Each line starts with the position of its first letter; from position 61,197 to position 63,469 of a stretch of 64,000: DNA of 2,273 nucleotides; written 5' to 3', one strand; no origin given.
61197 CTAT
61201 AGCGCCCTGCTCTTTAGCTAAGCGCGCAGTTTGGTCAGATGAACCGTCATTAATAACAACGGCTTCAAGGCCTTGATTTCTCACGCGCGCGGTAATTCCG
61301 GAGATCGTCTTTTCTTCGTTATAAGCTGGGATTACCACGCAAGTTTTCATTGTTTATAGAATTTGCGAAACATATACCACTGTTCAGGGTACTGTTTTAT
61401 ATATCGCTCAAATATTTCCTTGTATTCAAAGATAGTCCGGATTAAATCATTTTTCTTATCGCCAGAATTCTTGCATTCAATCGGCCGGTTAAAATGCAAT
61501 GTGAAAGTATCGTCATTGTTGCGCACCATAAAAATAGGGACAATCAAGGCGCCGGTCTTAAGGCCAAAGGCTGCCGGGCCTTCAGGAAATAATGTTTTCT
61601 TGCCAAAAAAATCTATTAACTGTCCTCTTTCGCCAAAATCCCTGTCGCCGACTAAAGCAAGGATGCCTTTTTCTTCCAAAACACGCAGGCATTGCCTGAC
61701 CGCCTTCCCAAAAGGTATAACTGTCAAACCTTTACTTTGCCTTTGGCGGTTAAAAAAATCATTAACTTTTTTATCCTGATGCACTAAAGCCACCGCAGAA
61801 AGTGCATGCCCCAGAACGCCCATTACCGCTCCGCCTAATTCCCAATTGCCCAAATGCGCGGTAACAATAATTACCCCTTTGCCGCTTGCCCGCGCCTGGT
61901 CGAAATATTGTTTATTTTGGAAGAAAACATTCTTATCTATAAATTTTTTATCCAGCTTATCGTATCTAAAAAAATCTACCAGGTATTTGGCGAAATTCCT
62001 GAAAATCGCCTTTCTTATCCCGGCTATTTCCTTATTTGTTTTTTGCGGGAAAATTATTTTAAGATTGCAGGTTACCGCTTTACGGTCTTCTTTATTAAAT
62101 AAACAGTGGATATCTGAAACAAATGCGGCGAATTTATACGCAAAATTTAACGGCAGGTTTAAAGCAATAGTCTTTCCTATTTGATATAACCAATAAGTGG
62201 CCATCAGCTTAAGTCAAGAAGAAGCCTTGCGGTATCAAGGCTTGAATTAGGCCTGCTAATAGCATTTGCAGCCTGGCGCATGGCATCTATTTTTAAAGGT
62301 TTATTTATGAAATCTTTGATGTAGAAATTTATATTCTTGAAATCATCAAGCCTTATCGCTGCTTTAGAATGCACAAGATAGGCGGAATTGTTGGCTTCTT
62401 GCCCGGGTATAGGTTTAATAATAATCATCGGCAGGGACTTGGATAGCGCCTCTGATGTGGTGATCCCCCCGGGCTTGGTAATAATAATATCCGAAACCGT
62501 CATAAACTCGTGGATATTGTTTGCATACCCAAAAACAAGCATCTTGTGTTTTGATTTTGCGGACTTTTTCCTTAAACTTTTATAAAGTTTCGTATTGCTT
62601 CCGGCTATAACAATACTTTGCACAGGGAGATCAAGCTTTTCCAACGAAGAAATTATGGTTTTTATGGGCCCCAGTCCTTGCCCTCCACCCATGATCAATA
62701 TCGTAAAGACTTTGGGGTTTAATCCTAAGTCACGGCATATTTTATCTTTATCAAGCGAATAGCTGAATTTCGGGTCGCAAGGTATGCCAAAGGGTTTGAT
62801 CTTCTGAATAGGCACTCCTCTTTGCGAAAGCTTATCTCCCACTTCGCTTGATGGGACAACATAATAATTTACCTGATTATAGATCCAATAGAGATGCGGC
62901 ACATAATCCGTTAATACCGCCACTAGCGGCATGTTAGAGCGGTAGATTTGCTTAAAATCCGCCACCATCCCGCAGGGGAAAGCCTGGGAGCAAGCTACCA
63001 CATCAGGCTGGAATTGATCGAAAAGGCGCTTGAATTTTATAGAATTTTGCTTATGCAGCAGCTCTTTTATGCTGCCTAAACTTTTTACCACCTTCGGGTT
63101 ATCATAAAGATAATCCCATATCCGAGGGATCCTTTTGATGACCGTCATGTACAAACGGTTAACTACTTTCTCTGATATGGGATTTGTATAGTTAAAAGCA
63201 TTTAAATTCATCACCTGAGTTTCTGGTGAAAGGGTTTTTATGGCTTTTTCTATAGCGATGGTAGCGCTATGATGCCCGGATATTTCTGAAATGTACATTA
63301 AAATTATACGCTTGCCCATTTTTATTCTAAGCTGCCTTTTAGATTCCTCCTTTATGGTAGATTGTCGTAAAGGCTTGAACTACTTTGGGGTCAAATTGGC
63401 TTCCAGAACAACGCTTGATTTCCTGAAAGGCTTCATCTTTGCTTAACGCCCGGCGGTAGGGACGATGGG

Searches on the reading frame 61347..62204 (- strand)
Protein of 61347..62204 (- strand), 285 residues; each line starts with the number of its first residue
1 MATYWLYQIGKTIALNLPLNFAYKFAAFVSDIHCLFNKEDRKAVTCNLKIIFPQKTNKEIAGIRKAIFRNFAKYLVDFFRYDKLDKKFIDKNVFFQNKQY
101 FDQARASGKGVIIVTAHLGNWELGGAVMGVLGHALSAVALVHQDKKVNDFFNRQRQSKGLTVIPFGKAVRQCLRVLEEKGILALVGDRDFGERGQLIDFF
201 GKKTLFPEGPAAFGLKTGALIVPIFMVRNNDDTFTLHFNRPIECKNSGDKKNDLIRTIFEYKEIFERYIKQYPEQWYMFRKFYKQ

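Call 64: search_protein_families(library=pfam, proteins=[window:61347-62204:-], max_evalue=0.001)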
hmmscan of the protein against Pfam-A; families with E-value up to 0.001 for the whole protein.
window:61347-62204:- (285 aa): 1 family
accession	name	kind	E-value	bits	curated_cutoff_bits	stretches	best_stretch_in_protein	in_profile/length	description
PF03279.18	Lip_A_acyltrans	-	2.2e-48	165.4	22.3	1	3-284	15-294/295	Bacterial lipid A biosynthesis acyltransferase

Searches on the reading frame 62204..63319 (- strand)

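Call 64: search_protein_families(library=pfam, proteins=[window:62204-63319:-], max_evalue=0.001)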
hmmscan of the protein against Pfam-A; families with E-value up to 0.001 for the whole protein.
window:62204-63319:- (371 aa): 4 families
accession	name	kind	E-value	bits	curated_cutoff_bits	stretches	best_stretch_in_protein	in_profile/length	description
PF06925.17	MGDG_synth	-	3e-24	86.4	25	1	16-180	1-168/169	Monogalactosyldiacylglycerol (MGDG) synthase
PF04101.22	Glyco_tran_28_C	-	2.9e-10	40.9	22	1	206-343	1-146/166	Glycosyltransferase family 28 C-terminal domain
PF00534.26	Glycos_transf_1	-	5.8e-07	29.6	26.4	1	193-308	4-128/172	Glycosyl transferases group 1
PF13439.12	Glyco_transf_4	-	0.00039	20.9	28.5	0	89-174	57-159/170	Glycosyltransferase Family 4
